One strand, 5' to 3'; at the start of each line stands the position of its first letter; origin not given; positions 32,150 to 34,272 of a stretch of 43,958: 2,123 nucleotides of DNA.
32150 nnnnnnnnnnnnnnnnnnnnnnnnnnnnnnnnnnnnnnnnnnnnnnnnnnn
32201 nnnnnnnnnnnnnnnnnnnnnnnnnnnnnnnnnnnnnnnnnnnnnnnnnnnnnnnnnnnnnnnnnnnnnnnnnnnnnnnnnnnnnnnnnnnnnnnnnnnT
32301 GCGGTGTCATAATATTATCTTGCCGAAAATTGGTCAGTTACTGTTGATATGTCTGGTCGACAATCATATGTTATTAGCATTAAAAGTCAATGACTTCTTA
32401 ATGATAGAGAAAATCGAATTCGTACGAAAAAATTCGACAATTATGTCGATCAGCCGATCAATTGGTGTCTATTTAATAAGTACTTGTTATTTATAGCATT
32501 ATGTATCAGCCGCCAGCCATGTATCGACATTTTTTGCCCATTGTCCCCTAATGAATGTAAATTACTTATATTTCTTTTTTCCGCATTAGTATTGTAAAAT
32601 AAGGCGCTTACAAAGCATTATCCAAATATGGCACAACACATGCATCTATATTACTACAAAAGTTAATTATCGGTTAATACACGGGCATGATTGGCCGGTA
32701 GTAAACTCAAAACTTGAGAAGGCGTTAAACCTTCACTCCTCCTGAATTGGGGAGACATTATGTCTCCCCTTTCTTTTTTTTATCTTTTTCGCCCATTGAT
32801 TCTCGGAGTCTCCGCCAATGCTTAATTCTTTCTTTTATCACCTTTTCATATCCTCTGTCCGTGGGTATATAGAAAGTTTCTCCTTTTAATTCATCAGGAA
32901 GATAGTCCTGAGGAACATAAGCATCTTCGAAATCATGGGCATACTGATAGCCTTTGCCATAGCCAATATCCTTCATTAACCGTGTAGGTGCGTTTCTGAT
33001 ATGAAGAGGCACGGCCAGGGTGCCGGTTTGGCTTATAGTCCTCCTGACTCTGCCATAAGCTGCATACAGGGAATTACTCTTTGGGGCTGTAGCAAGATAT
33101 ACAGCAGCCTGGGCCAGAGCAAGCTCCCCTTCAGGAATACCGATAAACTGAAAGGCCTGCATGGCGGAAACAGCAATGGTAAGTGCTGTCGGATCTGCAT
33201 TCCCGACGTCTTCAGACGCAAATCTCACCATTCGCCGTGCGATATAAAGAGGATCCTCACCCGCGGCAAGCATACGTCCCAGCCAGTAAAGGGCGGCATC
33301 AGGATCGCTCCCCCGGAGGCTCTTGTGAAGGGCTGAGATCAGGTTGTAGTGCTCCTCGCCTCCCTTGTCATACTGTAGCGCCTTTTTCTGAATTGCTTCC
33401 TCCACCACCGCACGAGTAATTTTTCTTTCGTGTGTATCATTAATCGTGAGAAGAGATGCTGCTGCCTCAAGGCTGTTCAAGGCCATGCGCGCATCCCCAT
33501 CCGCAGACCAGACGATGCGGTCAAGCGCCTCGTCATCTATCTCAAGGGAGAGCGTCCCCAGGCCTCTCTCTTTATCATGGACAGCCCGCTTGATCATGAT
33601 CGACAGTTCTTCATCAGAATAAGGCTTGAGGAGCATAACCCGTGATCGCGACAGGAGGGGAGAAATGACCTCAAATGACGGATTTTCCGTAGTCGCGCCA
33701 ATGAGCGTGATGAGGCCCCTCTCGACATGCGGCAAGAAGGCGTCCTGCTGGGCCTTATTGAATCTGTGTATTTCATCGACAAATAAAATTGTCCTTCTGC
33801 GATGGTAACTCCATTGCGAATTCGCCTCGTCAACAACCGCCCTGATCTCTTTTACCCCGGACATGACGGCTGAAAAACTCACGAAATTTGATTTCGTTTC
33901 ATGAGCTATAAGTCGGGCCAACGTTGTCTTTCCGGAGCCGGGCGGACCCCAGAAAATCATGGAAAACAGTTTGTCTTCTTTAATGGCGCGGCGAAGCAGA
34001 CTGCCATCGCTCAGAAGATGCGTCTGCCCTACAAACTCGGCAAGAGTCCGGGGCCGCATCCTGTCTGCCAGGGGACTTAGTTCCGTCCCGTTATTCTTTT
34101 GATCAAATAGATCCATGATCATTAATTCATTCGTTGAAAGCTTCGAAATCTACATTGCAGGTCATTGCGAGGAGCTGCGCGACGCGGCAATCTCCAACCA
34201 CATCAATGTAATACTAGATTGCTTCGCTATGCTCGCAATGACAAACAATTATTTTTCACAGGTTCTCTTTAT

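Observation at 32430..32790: Candidate sigma54-dependent small RNA encoded next to, and divergent from, a sensor kinase/NtrC-type regulator operon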

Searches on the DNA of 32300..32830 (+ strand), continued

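Call 40: search_with_rna_model(model_id=R1, sources=[window, L004, L081, L082, L083, L084, L085, L086, L087, L089, L090, L091, L092, L093, L094, L095, L096, L097, L098, L099, L100, L101, L102, L104, L105, L106, L107, L108, L109, L110, L111, L112, L113, L114, L115, L116, L117, L118, L119, L120, L121, L122, L123, L124, L125, L126, L127, L128, L129, L130, L131, L132, L133, L134, L135, L136, L137, L138, L140, L141, L142, L143, L144, L145, L146, L147, L148, L149, L150, L151, L152, L153, L154, L155, L156, L157, L158, L159, L160, L161, L162, L163, L164, L165, L166, L167, L168, L169, L170, L171, L172, L173, L174, L175, L176, L177, L178, L179, L180, L181], max_evalue=0.01, make_alignment=true)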
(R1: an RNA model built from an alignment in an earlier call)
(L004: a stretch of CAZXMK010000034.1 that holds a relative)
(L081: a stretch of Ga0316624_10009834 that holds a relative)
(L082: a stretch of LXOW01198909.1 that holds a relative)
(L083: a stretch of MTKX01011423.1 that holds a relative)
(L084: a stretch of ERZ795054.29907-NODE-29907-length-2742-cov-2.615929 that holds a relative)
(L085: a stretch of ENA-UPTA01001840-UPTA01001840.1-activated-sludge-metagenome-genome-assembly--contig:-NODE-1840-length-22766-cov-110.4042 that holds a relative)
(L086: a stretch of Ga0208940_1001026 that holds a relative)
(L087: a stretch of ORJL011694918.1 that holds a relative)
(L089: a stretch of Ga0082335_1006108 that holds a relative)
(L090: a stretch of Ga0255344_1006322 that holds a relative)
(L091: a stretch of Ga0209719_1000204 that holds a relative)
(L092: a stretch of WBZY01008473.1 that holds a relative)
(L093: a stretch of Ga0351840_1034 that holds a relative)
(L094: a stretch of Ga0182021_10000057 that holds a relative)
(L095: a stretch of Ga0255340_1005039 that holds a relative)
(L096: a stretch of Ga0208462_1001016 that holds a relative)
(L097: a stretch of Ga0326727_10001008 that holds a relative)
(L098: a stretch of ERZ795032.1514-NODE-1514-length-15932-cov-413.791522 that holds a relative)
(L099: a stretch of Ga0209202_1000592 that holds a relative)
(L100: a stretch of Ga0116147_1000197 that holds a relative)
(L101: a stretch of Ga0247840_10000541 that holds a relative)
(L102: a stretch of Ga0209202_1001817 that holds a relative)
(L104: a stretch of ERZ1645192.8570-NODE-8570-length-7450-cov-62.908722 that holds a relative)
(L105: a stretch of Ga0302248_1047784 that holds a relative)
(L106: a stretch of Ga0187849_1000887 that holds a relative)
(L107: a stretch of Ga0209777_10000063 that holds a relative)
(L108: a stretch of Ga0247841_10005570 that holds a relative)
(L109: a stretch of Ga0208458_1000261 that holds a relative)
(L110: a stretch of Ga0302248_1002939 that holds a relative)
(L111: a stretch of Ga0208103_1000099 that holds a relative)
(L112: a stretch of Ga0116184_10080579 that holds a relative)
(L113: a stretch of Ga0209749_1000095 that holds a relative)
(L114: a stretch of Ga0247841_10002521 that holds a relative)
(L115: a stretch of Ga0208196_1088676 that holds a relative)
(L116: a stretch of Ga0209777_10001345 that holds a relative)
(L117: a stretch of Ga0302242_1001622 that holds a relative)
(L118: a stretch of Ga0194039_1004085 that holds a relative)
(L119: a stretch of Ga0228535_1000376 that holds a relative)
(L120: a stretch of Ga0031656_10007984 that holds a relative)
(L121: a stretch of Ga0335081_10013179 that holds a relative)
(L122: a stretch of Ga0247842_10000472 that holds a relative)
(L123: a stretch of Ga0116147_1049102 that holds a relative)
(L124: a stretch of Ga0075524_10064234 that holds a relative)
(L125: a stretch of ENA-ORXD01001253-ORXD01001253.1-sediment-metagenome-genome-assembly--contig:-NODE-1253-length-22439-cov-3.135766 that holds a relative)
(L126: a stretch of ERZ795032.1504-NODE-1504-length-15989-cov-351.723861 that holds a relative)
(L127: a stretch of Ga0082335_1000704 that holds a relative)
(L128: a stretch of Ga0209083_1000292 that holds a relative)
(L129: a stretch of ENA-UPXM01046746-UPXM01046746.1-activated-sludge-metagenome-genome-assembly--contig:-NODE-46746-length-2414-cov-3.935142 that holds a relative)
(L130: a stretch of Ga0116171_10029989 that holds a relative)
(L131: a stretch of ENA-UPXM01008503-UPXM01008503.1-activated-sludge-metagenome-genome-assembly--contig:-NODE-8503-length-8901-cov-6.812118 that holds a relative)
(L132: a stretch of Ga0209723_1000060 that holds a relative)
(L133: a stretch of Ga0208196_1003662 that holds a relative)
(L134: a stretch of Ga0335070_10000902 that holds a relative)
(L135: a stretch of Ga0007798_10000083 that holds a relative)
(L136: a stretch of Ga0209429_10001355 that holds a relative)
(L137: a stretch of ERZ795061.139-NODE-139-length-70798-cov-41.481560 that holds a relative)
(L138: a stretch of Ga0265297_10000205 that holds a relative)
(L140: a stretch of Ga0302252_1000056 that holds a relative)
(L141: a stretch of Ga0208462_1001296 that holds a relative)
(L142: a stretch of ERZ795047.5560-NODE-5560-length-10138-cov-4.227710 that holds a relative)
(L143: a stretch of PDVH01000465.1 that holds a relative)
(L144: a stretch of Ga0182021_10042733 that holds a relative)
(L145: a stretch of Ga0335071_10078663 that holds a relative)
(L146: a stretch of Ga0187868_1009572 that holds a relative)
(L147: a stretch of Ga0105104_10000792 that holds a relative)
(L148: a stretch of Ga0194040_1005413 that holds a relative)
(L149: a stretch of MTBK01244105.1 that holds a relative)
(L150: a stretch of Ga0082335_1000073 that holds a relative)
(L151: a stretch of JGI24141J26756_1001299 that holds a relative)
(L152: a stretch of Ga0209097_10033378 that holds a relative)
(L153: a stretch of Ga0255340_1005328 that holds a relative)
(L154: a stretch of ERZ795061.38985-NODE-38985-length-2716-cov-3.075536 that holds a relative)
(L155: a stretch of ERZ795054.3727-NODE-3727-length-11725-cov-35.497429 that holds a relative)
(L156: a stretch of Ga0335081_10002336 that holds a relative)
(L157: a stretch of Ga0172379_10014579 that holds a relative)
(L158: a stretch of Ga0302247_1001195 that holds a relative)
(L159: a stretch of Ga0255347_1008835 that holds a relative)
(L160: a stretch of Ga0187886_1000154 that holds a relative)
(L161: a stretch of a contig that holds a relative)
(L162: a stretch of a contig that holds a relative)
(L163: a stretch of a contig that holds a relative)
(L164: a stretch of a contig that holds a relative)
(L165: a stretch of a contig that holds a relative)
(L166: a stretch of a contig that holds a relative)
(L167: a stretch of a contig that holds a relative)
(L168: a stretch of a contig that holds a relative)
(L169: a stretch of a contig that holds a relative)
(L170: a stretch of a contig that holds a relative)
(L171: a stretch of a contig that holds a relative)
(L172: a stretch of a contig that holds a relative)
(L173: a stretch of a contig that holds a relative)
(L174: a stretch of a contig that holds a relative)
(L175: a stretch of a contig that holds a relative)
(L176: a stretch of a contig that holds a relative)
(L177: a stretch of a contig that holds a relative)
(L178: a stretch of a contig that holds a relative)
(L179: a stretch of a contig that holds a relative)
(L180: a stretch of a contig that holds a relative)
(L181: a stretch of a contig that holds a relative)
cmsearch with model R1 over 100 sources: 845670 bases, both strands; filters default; matches with E-value up to 0.01: 99.
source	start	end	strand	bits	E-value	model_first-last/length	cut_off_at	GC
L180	2964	3095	-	128.2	3.8e-23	1-129/129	no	0.47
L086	2142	2272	+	126.5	8.3e-23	1-129/129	no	0.44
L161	2091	2221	-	125.6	1.3e-22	1-129/129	no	0.48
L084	1294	1424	+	125.6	1.3e-22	1-129/129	no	0.45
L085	1738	1868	+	125.6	1.3e-22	1-129/129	no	0.45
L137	7402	7532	-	125.6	1.3e-22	1-129/129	no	0.45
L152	609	739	-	125.6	1.3e-22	1-129/129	no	0.45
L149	8475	8605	-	124.6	2e-22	1-129/129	no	0.46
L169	4423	4553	+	122.8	4.6e-22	1-129/129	no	0.47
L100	200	330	+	122.4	5.6e-22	1-129/129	no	0.45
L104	4111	4241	-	121.6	8.1e-22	1-129/129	no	0.47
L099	14238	14368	-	120.9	1.1e-21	1-129/129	no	0.48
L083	2941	3072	+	120.5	1.3e-21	1-129/129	no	0.48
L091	130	261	+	120.5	1.3e-21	1-129/129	no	0.48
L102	5525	5655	-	120.2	1.6e-21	1-129/129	no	0.48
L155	5621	5751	+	120.2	1.6e-21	1-129/129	no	0.48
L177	1857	1987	+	120.2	1.6e-21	1-129/129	no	0.48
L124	741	871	-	118.5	3.5e-21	1-129/129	no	0.44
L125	6522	6648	+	117.5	5.6e-21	1-129/129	no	0.46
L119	10239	10361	-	117.4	5.8e-21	1-129/129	no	0.37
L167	919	1044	-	115.8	1.2e-20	1-129/129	no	0.42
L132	5799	5927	-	115.5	1.4e-20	1-129/129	no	0.45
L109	5118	5248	-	115.5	1.4e-20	1-129/129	no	0.44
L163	4333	4463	+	115.5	1.4e-20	1-129/129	no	0.44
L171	9222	9348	-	115.3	1.5e-20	1-129/129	no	0.42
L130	1230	1356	+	114.7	2.1e-20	1-129/129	no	0.48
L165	1549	1675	-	114.1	2.6e-20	1-129/129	no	0.42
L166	585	711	-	114.1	2.6e-20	1-129/129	no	0.42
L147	2535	2665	+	114.1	2.7e-20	1-129/129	no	0.45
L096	3275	3401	-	112.6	5.5e-20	1-129/129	no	0.47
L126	301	427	+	112.6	5.5e-20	1-129/129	no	0.47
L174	7981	8106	+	112.4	5.9e-20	1-129/129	no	0.5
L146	595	720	+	112.1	6.8e-20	1-129/129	no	0.41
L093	1971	2099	-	112.1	6.9e-20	1-129/129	no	0.43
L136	10618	10745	-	111.7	8.1e-20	1-129/129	no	0.44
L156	8836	8961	+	111.3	9.8e-20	1-129/129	no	0.42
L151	1753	1880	-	111.2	1e-19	1-129/129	no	0.44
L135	8381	8508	+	111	1.1e-19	1-129/129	no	0.43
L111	6824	6947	+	110.7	1.3e-19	1-129/129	no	0.39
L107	6559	6682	-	110.4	1.5e-19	1-129/129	no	0.4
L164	4669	4800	+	110.2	1.6e-19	1-129/129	no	0.45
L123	1712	1841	-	110.2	1.7e-19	1-129/129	no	0.48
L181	2111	2234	-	110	1.8e-19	1-129/129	no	0.4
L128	5531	5658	-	109.9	1.9e-19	1-129/129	no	0.42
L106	1674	1798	+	109.5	2.3e-19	1-129/129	no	0.4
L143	1282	1405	-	108.8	3.1e-19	1-129/129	no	0.4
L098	6122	6249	-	108.8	3.2e-19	1-129/129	no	0.49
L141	2213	2340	-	108.8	3.2e-19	1-129/129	no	0.49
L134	3713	3837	+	108.3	3.9e-19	1-129/129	no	0.42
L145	834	959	+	108.1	4.4e-19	1-129/129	no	0.43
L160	7900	8024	-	107.9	4.8e-19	1-129/129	no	0.41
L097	5606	5730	+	107.8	5.1e-19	1-129/129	no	0.4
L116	7517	7641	-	107.5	5.8e-19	1-129/129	no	0.4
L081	312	437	+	106.4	9.7e-19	1-129/129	no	0.37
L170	4407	4528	-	105.6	1.4e-18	1-129/129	no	0.4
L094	116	239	+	105.6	1.4e-18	1-129/129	no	0.41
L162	471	594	-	105.6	1.4e-18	1-129/129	no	0.41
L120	2272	2399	+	105.5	1.5e-18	1-129/129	no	0.39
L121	8593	8717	+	105.5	1.5e-18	1-129/129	no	0.41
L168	3921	4045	+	104.7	2.2e-18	1-129/129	no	0.41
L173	7813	7940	+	102.9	4.9e-18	1-129/129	no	0.4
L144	458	581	-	100.3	1.7e-17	1-129/129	no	0.44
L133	8415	8543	-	99.5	2.4e-17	1-129/129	no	0.46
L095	4164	4292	+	99.2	2.7e-17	1-129/129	no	0.47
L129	2154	2282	+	99.2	2.7e-17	1-129/129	no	0.47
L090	3798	3926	+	96.1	1.2e-16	1-129/129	no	0.45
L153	3798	3926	+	96.1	1.2e-16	1-129/129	no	0.45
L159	3798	3926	+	96.1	1.2e-16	1-129/129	no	0.45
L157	1086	1193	-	82.4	6.8e-14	1-129/129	no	0.47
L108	7930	8035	-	78.4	4.3e-13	1-129/129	no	0.48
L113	4226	4331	+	78.4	4.3e-13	1-129/129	no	0.48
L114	2931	3039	-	78.3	4.4e-13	1-129/129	no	0.47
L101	1058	1166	+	78.3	4.6e-13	1-129/129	no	0.47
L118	1659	1764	-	78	5.1e-13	1-129/129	no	0.47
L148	581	686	+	78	5.1e-13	1-129/129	no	0.47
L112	1084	1189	-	77.9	5.5e-13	1-129/129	no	0.48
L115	686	791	+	77.9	5.5e-13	1-129/129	no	0.48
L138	3099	3204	+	76.3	1.1e-12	1-129/129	no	0.46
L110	8408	8512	+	76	1.3e-12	1-129/129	no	0.46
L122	2207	2314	+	75.9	1.4e-12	1-129/129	no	0.46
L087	2726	2851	-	75.7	1.5e-12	1-129/129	no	0.47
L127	3024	3149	-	75.7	1.5e-12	1-129/129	no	0.47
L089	2869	2994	+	75.6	1.6e-12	1-129/129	no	0.48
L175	799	924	-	75.6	1.6e-12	1-129/129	no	0.48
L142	1239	1343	-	73.5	4.2e-12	1-129/129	no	0.47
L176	3166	3270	+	73.5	4.2e-12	1-129/129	no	0.47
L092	2253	2357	+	72.1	8.3e-12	1-129/129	no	0.49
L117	3351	3454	+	71.8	9.4e-12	1-129/129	no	0.45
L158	3460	3563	+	71.8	9.4e-12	1-129/129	no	0.45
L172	878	981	-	71.8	9.4e-12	1-129/129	no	0.45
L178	5435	5538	-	71.8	9.4e-12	1-129/129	no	0.45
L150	6131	6258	-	71.1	1.3e-11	1-129/129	no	0.43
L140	2470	2573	+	69.8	2.3e-11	1-129/129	no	0.47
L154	601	704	-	69.8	2.3e-11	1-129/129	no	0.47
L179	873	976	-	69.8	2.3e-11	1-129/129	no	0.47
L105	956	1057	-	64.8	2.4e-10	1-129/129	no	0.46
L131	8799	8900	-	64.8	2.4e-10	1-129/129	no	0.46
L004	3488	3611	-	36.9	0.0001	1-129/129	no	0.53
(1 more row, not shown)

Alignment A4: 99 matches aligned to the model, 159 columns, each read 5' to 3' on its own strand. Consensus structure (alignment columns), stored with it:
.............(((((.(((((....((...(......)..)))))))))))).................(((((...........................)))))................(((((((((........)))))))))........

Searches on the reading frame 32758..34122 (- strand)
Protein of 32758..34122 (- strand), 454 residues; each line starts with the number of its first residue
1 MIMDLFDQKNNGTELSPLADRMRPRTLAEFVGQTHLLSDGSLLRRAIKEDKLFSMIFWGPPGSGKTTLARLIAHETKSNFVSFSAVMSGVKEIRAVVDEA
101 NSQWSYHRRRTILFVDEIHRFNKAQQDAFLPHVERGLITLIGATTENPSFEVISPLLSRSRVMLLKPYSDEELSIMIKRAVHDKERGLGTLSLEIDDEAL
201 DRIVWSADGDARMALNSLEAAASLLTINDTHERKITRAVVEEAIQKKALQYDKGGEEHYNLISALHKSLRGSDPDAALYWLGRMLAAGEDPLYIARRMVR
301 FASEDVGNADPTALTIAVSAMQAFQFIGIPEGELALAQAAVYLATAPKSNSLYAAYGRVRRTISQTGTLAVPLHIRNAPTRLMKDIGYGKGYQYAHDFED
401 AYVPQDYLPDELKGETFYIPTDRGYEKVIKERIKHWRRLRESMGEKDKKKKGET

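Call 5: search_protein_families(library=ncbifam, proteins=[window:32758-34122:-])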
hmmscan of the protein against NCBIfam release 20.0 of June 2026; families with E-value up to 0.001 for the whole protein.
window:32758-34122:- (454 aa): 65 families (the best 25 are shown)
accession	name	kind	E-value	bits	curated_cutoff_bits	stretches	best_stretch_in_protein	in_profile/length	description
NF009881.0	PRK13341.1-2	equivalog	1.8e-169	565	651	1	3-437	1-435/736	AAA family ATPase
NF009883.0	PRK13341.1-4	equivalog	2.9e-149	498.2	668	1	4-437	5-438/729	AAA family ATPase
NF009882.0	PRK13341.1-3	equivalog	1.2e-126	423.7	1197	1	14-430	16-430/734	AAA family ATPase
NF009880.0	PRK13341.1-1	equivalog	9.6e-107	357.8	891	1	16-436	6-405/599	AAA family ATPase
NF011289.0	PRK14700.1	equivalog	2e-68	230.8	570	1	130-435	1-293/300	recombination factor protein RarA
NF000868.0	PRK00080.1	equivalog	5.3e-23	81.4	282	2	18-134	15-127/330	Holliday junction branch migration DNA helicase RuvB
TIGR00635.1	ruvB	equivalog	2.4e-22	79.4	299.05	2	26-134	2-106/305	Holliday junction branch migration DNA helicase RuvB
NF001679.0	PRK00440.1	equivalog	1.2e-19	70.6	303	1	19-245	9-233/322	replication factor C small subunit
TIGR02397.1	dnaX_nterm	equivalog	2.2e-17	63.4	250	2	17-74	3-58/355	DNA polymerase III subunit gamma/tau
NF003229.0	PRK04195.1-5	equivalog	3.5e-16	58.9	280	1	17-239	6-230/413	replication factor C large subunit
NF011523.0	PRK14962.1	equivalog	2.5e-14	52.9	576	2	87-243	96-238/474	DNA polymerase III subunits gamma and tau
NF009067.0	PRK12402.1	equivalog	1.3e-13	50.6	317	2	87-246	103-248/340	replication factor C small subunit 2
TIGR02902.1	spore_lonB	equivalog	3.7e-13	49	723.3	2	16-82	53-116/531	ATP-dependent protease LonB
NF011514.0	PRK14953.1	equivalog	5.2e-12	45.4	536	2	17-74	5-60/488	DNA polymerase III subunits gamma and tau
NF003226.0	PRK04195.1-1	equivalog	7.4e-12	44.9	588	1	54-248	42-227/405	replication factor C large subunit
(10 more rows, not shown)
